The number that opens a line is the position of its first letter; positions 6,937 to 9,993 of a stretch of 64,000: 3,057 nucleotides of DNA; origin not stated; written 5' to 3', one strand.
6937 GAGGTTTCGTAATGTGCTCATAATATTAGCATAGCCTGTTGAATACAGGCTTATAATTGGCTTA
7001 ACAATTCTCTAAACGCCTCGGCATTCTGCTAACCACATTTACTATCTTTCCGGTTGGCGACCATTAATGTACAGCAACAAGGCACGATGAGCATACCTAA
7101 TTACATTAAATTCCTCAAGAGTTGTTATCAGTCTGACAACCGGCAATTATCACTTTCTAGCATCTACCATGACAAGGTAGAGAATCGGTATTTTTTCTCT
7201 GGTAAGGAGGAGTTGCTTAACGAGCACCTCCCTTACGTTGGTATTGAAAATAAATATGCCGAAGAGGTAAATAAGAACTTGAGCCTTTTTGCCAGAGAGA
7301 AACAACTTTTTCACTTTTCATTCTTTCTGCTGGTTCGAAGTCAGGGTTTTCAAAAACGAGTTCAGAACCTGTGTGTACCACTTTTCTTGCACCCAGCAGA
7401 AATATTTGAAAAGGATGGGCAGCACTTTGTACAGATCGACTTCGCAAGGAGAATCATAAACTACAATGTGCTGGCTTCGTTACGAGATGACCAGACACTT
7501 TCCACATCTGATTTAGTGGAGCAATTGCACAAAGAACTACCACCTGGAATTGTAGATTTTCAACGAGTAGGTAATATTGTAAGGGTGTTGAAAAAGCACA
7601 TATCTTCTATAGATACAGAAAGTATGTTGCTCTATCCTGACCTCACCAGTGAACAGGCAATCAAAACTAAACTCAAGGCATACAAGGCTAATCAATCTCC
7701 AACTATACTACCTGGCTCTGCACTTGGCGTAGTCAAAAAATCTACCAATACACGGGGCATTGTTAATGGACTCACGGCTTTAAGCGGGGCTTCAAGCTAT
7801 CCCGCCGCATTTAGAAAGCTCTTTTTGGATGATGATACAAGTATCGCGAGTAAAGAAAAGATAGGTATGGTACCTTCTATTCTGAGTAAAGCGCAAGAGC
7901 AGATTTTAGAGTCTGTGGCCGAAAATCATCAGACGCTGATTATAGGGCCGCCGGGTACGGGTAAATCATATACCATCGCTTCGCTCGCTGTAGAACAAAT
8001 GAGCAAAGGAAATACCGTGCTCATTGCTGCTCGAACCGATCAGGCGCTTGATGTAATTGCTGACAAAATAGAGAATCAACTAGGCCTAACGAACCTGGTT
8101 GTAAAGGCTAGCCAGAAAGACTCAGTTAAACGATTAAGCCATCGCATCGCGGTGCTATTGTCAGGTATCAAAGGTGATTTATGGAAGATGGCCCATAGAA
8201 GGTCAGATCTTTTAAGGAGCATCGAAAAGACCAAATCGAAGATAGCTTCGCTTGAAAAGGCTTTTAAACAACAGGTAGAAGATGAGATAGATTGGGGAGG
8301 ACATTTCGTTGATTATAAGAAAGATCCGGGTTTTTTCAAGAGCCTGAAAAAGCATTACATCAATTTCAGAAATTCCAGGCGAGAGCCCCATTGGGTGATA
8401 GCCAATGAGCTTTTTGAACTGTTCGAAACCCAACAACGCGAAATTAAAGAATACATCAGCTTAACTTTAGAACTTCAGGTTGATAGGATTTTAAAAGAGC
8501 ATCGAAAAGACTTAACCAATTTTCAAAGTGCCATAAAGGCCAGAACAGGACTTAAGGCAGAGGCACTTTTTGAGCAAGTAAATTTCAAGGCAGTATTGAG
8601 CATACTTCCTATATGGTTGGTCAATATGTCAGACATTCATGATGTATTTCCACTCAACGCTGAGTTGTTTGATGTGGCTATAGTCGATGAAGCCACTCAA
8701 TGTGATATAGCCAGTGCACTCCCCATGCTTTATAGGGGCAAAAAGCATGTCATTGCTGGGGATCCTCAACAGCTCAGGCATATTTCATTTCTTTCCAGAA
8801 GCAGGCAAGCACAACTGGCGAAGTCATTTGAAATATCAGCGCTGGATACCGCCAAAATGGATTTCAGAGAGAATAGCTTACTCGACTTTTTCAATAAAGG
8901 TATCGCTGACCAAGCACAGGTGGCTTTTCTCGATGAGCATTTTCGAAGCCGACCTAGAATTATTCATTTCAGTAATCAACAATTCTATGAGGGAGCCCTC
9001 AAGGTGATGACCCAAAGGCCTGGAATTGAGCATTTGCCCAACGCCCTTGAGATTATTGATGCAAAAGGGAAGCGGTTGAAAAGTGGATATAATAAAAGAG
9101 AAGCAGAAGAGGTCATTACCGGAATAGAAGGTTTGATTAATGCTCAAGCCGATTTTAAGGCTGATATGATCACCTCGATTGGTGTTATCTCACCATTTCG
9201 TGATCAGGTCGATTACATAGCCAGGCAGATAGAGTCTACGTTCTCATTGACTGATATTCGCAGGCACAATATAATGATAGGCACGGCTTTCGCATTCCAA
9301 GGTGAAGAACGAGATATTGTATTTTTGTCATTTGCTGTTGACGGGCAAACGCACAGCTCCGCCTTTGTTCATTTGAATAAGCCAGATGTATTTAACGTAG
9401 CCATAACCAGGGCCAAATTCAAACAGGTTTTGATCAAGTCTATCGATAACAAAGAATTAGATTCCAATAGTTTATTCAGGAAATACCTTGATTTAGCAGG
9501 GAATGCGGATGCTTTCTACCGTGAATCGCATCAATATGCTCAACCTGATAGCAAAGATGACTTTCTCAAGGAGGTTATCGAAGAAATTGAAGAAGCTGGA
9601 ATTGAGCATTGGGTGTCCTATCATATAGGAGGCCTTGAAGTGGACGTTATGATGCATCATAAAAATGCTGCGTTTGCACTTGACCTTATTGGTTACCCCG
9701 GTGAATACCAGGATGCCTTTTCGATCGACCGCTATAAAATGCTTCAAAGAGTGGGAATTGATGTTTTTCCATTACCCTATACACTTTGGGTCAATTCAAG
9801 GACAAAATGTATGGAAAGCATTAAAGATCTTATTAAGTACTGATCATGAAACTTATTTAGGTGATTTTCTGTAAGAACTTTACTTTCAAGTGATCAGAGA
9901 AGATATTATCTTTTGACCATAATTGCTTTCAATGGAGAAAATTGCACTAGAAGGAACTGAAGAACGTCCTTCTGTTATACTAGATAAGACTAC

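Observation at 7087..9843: Upf1/DNA2-type helicase fused to a Vsr/DUF559-like endonuclease fold, with an orphan N-terminal domain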

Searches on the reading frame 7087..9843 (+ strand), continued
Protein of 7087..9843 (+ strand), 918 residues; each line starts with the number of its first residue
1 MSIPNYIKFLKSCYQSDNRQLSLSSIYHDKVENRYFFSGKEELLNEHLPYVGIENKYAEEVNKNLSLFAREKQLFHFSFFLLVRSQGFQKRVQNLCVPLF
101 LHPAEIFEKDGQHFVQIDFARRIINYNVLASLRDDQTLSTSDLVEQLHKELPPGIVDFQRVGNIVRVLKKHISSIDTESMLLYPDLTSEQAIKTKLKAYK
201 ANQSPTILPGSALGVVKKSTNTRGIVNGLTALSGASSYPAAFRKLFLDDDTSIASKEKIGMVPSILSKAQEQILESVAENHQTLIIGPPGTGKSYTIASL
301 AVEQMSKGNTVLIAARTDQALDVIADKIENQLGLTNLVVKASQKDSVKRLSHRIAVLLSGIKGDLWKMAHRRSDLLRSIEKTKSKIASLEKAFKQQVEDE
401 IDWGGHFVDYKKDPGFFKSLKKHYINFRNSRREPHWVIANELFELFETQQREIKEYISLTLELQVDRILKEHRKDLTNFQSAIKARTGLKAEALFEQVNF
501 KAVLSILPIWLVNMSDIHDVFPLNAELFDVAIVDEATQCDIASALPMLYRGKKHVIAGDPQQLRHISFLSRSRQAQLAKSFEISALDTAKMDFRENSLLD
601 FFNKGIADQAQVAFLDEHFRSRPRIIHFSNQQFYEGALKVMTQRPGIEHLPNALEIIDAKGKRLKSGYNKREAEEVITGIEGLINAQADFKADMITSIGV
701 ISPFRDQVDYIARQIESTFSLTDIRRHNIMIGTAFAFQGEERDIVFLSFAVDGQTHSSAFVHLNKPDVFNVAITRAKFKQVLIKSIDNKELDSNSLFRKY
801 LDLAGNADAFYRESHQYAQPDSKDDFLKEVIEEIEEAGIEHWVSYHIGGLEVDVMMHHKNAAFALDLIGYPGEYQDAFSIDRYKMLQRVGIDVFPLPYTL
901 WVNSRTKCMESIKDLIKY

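Call 72: search_protein_families(library=pfam, proteins=[L055:10715-11620:+, L035:7327-7995:+, L075:6085-7986:+, L009:10758-11636:+, L014:6236-7960:+, L018:5496-7973:+, L018:10692-11300:+, L022:10727-11524:+, L023:7380-7877:+, L035:10748-11719:+], max_evalue=0.001)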
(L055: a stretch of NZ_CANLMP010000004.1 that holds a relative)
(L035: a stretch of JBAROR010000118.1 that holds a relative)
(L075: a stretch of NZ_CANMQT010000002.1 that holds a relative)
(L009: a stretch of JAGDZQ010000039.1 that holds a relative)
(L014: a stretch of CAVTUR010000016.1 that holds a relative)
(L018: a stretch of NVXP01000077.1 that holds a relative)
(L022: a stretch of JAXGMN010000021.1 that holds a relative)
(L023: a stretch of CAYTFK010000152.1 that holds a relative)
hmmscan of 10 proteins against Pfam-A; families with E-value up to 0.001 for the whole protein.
L055:10715-11620:+ (302 aa): 1 family
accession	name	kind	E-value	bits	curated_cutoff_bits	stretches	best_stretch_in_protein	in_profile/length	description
PF10014.15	2OG-Fe_Oxy_2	-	3.2e-28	99.2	23.1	1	110-296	17-191/192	2OG-Fe dioxygenase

L035:7327-7995:+ (223 aa): 1 family
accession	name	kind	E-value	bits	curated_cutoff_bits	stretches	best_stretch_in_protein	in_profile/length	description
PF12146.15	Hydrolase_4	-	1.5e-07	31.4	27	1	33-184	58-213/239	Serine aminopeptidase, S33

L075:6085-7986:+ (634 aa): 6 families
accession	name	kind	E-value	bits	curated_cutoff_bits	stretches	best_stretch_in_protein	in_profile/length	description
PF00004.35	AAA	-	1.1e-18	68.3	21.2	1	399-528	2-129/131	ATPase family associated with various cellular activities (AAA)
PF17866.7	AAA_lid_6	-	3.8e-18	65.7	24.3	1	553-614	1-60/60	AAA lid domain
PF13401.12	AAA_22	-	2.1e-05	25.3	27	0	397-420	7-30/130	AAA domain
PF05496.18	RuvB_N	-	0.00033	20.9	27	1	358-498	6-116/159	Holliday junction DNA helicase RuvB P-loop domain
PF00910.28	RNA_helicase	-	0.00059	20.7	21.5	0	399-457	2-62/105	RNA helicase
PF00493.29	MCM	-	0.00068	19.2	23.3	0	352-473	16-136/224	MCM P-loop domain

L009:10758-11636:+ (293 aa): 3 families
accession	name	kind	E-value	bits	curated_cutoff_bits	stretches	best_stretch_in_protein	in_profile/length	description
PF06167.18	Peptidase_M90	-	9.8e-62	209.1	26.2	1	34-254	15-242/243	Glucose-regulated metallo-peptidase M90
PF02810.21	SEC-C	-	3.8e-07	30.3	20.4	1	275-292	1-18/19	SEC-C motif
PF07737.17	ATLF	-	1.5e-05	25.3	27.4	1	157-251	107-191/193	Anthrax toxin lethal factor, N- and C-terminal domain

L014:6236-7960:+ (575 aa): 2 families
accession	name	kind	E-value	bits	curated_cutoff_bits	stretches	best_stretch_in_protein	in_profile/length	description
PF07690.21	MFS_1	-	2.3e-57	195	33.4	1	49-440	1-346/347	Major Facilitator Superfamily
PF00083.30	Sugar_tr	-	3.5e-11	43.1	22.3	1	79-213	47-187/452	Sugar (and other) transporter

L018:5496-7973:+ (826 aa): 5 families
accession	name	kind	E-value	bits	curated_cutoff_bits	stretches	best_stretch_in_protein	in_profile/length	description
PF03483.22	B3_4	-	1.4e-66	223.9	29.3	1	244-414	3-174/174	B3/4 domain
PF17759.6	tRNA_synthFbeta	-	1e-43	149.7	22.4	1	519-715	16-214/214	Phenylalanyl tRNA synthetase beta chain CLM domain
PF03147.19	FDX-ACB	-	4.6e-29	101.1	31.1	1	737-826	5-94/94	Ferredoxin-fold anticodon binding domain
PF03484.21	B5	-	1.3e-22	80.2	28.6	1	434-500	1-67/67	tRNA synthetase B5 domain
PF01588.26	tRNA_bind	-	1.5e-18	67.1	27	1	65-167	2-95/96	Putative tRNA binding domain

L018:10692-11300:+ (203 aa): 1 family
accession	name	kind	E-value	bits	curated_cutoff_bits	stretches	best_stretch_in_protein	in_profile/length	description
PF13500.12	AAA_26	-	1.5e-39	136.4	27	1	4-189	3-196/198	AAA domain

L022:10727-11524:+ (266 aa): 0 families

L023:7380-7877:+ (166 aa): 1 family
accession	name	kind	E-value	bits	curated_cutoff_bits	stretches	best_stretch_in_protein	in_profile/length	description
PF00588.24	SpoU_methylase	-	2.6e-21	76.7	29.7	1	21-157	2-142/142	SpoU rRNA Methylase family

L035:10748-11719:+ (324 aa): 0 families

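Call 73: search_protein_families(library=pfam, proteins=[L036:10733-11407:+, L039:10371-11033:+, L047:3716-4804:+, L056:10662-11054:+, L064:10758-11912:+, L067:10716-11486:+, L073:6593-7960:+, L074:7254-7841:+, L077:11292-11849:+, L077:881-6616:-], max_evalue=0.001)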
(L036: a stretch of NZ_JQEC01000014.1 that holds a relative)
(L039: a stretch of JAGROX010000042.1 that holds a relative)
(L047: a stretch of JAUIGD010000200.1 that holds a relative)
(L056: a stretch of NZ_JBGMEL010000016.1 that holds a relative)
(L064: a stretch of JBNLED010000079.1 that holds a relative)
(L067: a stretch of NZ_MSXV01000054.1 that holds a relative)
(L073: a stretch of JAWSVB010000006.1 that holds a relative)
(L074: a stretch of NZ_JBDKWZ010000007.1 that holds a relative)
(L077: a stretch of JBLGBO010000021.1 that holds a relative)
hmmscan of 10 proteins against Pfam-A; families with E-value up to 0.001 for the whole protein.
L036:10733-11407:+ (225 aa): 1 family
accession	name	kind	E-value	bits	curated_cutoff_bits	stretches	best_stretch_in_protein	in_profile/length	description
PF03411.18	Peptidase_M74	-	4.1e-08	33.5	25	1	23-221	2-187/240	Penicillin-insensitive murein endopeptidase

L039:10371-11033:+ (221 aa): 0 families

L047:3716-4804:+ (363 aa): 0 families

L056:10662-11054:+ (131 aa): 0 families

L064:10758-11912:+ (385 aa): 1 family
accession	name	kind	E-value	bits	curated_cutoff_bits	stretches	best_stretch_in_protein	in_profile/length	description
PF12913.13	SH3_6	-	4.9e-17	61.7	27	1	252-300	1-53/53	SH3 domain (SH3b1 type)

L067:10716-11486:+ (257 aa): 0 families

L073:6593-7960:+ (456 aa): 1 family
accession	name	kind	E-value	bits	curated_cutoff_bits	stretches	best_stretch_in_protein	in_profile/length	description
PF02661.23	Fic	-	4.3e-18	66.4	24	1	189-299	2-92/93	Fic/DOC family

L074:7254-7841:+ (196 aa): 0 families

L077:11292-11849:+ (186 aa): 1 family
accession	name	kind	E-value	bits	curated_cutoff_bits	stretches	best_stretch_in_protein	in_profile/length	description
PF03473.23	MOSC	-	4.1e-09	36.9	22.7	1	58-176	5-119/120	MOSC domain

L077:881-6616:- (1911 aa): 10 families
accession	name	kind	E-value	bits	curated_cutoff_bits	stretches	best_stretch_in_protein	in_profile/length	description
PF17962.7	bMG6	-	7.4e-20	71.6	23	1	894-1006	7-112/112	Bacterial macroglobulin domain 6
PF11974.14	bMG3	-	3.3e-18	66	34.9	1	539-642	1-101/103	Bacterial alpha-2-macroglobulin MG3 domain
PF07703.20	A2M_BRD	-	5.3e-17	62.9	22.7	1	1024-1178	1-140/140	Alpha-2-macroglobulin bait region domain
PF17973.7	bMG10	-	1e-12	48.8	26.2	1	1777-1895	7-129/131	Bacterial Alpha-2-macroglobulin MG10 domain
PF01835.25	MG2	-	3.1e-12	47.1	32.8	1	651-728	3-80/96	MG2 domain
PF17972.7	bMG5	-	3.8e-09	37.4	26.5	1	778-868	24-114/127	Bacterial Alpha-2-macroglobulin MG5 domain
PF00207.28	A2M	-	1.3e-07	31.8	21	1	1254-1330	13-91/92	Alpha-2-macroglobulin family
PF13205.12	Big_5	-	3e-06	28.3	23.6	0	278-352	22-102/105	Bacterial Ig-like domain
PF21142.3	A2M_bMG2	-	0.00015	22.1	25.5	1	362-416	2-56/119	Bacterial alpha-2 macroglobulin MG2 domain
PF07678.20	TED_complement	-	0.00024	20.7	22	1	1442-1531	16-108/312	A-macroglobulin TED domain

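Call 94: search_protein_families(library=pfam, proteins=[P0063, L056:10662-11054:+], max_evalue=0.1)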
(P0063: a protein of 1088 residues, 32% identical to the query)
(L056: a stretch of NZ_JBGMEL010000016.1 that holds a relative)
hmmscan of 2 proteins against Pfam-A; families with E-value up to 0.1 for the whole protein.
P0063 (1088 aa): 17 families
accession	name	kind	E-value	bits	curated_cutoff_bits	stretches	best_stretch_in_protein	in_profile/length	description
PF13086.12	AAA_11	-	8.4e-28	98.3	27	1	265-560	4-251/257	AAA domain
PF13087.12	AAA_12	-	4.5e-20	72.5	27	1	592-776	4-190/195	AAA domain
PF13604.12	AAA_30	-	1.2e-11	45.1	27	2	263-324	2-65/191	AAA domain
PF13245.12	AAA_19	-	7.4e-10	39.6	25.1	1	267-561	1-131/134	AAA domain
PF01443.25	Viral_helicase1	-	8.4e-07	29.5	21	1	521-563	57-101/228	Viral superfamily 1 RNA helicase core domain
PF09848.15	SLFN-g3_helicase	-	0.00014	21.8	24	1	282-334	6-56/354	Schlafen group 3, DNA/RNA helicase domain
PF13401.12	AAA_22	-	0.00017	22.3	27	1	280-354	8-81/130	AAA domain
PF07728.20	AAA_5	-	0.00039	20.9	22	0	281-346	3-66/139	AAA domain (dynein-related subfamily)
PF05127.21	NAT10_TcmA_helicase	-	0.00043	20.6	22.7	0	282-329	2-50/176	RNA cytidine acetyltransferase NAT10/TcmA, helicase domain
PF04851.21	ResIII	-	0.00061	20.2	22.5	0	280-342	26-74/164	Type III restriction enzyme, res subunit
PF02562.22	PhoH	-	0.00065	19.7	27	1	264-307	6-49/205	PhoH-like protein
PF20720.3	nSTAND3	-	0.0016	18.6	27.2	1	269-324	9-64/155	Novel STAND NTPase 3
PF13481.12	AAA_25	-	0.0056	16.8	27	1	267-310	23-65/195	AAA domain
PF00004.35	AAA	-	0.0076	17.1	21.2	1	281-310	2-28/131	ATPase family associated with various cellular activities (AAA)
PF13191.12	AAA_16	-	0.01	16.8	32.6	0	280-384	27-132/167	AAA ATPase domain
PF18741.7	MTES_1575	-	0.02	15.4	38.2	0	820-901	6-92/96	REase_MTES_1575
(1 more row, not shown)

L056:10662-11054:+ (131 aa): 1 family
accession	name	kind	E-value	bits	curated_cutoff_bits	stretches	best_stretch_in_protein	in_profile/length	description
PF11781.13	Zn_ribbon_RRN7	-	0.059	13.5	27.1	1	70-85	10-25/32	Zinc-finger of RNA-polymerase I-specific TFIIB, Rrn7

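Call 109: search_protein_families(library=pfam, proteins=[L056:11637-12041:+, L056:12672-13811:+, L056:13796-14449:+, L056:14465-14881:+, L056:14889-15518:+, L056:15522-16688:+, L076:5924-7099:+, L076:7136-7717:+, L076:11034-11510:+, L076:11571-12059:+], max_evalue=0.01)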
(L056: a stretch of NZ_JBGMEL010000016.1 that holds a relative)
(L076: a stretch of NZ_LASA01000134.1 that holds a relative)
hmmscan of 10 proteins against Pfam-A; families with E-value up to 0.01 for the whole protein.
L056:11637-12041:+ (134 aa): 1 family
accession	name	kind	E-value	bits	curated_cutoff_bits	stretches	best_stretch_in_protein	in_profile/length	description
PF09938.14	DUF2170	-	6.6e-35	120.3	27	1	15-128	22-137/137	Uncharacterized protein conserved in bacteria (DUF2170)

L056:12672-13811:+ (379 aa): 2 families
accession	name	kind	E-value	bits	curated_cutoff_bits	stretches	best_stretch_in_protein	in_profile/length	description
PF07885.22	Ion_trans_2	-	4.2e-12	46.2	22.5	1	51-120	11-74/79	Ion channel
PF00520.37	Ion_trans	-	0.00016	21.4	25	1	64-120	168-230/241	Ion transport protein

L056:13796-14449:+ (217 aa): 1 family
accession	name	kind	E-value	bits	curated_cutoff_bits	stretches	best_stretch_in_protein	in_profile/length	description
PF10679.14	DUF2491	-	2.5e-70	236.3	25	1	7-214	3-210/210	Protein of unknown function (DUF2491)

L056:14465-14881:+ (138 aa): 1 family
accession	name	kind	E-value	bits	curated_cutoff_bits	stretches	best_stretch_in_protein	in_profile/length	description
PF03994.20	DUF350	-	8.5e-38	129.9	26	1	7-136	2-133/133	Domain of Unknown Function (DUF350)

L056:14889-15518:+ (209 aa): 1 family
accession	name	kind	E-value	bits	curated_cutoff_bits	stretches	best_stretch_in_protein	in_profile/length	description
PF06693.16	DUF1190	-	5.9e-44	150.6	22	1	42-195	2-159/159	Protein of unknown function (DUF1190)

L056:15522-16688:+ (388 aa): 1 family
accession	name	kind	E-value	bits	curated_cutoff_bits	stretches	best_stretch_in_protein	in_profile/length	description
PF03738.19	GSP_synth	-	1.2e-154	515.5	29.3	1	12-387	1-371/371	Glutathionylspermidine synthase preATP-grasp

L076:5924-7099:+ (391 aa): 1 family
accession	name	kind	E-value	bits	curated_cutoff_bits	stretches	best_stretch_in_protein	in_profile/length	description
PF01470.22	Peptidase_C15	-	2e-08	35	22.7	1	152-268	1-106/204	Pyroglutamyl peptidase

L076:7136-7717:+ (193 aa): 0 families

L076:11034-11510:+ (158 aa): 0 families

L076:11571-12059:+ (162 aa): 17 families
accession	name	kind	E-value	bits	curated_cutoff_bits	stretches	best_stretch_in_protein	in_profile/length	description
PF12688.13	TPR_5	-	1.2e-15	58.2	24.2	1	44-155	10-118/119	Tetratrico peptide repeat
PF13424.12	TPR_12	-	7.2e-11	42.6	30.1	1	3-64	5-74/77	Tetratricopeptide repeat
PF07719.23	TPR_2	-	3.4e-10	39.7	27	0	4-29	4-29/34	Tetratricopeptide repeat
PF13176.12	TPR_7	-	5.3e-10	39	27.9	0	7-35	5-33/36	Tetratricopeptide repeat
PF14559.12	TPR_19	-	1.3e-09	38.7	25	1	11-62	1-52/68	Tetratricopeptide repeat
PF00515.34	TPR_1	-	3.2e-08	33.5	27.8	0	44-63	10-29/34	Tetratricopeptide repeat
PF13374.12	TPR_10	-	1.7e-07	31.4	27.5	0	8-29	9-30/42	Tetratricopeptide repeat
PF13174.12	TPR_6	-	3.1e-07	31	26.3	0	37-62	2-27/33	Tetratricopeptide repeat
PF13428.12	TPR_14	-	3.1e-07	30.8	23.5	0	7-37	7-37/44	Tetratricopeptide repeat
PF13432.12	TPR_16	-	4e-06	27.6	32.7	1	6-63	2-59/65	Tetratricopeptide repeat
PF13181.12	TPR_8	-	6.5e-06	26.4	25.7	0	36-63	2-29/34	Tetratricopeptide repeat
PF13414.12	TPR_11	-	3.4e-05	23.9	26.8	0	11-33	4-26/42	TPR repeat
PF12895.13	ANAPC3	-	4.6e-05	24.1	27.2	0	48-131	2-81/82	Anaphase-promoting complex, cyclosome, subunit 3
PF25058.1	ARM_TT21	-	0.00078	19.9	27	1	7-130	13-118/155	Tetratricopeptide repeat protein 21 ARM repeat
PF04212.24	MIT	-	0.00099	19.6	30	0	46-63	15-32/66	MIT (microtubule interacting and transport) domain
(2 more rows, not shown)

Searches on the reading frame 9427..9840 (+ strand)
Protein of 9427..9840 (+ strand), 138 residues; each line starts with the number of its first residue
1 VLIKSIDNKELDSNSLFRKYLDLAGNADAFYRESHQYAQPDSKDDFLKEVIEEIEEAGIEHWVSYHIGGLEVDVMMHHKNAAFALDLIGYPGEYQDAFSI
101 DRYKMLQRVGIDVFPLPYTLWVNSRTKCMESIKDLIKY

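Call 31: predict_structure(alignment_id=A3)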
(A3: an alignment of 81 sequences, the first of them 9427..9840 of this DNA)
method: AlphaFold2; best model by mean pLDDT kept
length: 138 residues; sequences in the alignment: 81
mean_pLDDT: 84.5   pTM: 0.67
mean pLDDT of the five models: 84.5, 83.4, 81.7, 80.9, 79.2
residues with pLDDT >= 90: 72; 70-90: 44; 50-70: 16; < 50: 6
segments of 3 or more residues with pLDDT < 50: 32-36
pLDDT, mean of each block of 10 residues (from residue 1): 76 84 66 49 80 94 89 91 93 91 93 95 96 85
secondary structure, 60 per line:
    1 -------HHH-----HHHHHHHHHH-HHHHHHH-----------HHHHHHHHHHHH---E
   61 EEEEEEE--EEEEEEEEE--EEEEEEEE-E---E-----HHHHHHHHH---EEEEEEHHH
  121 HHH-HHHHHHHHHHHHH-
elements in order: H16-25 H27-33 H45-56 E60-67 E70-78 E81-88 H100-108 E112-117 H118-123 H125-137
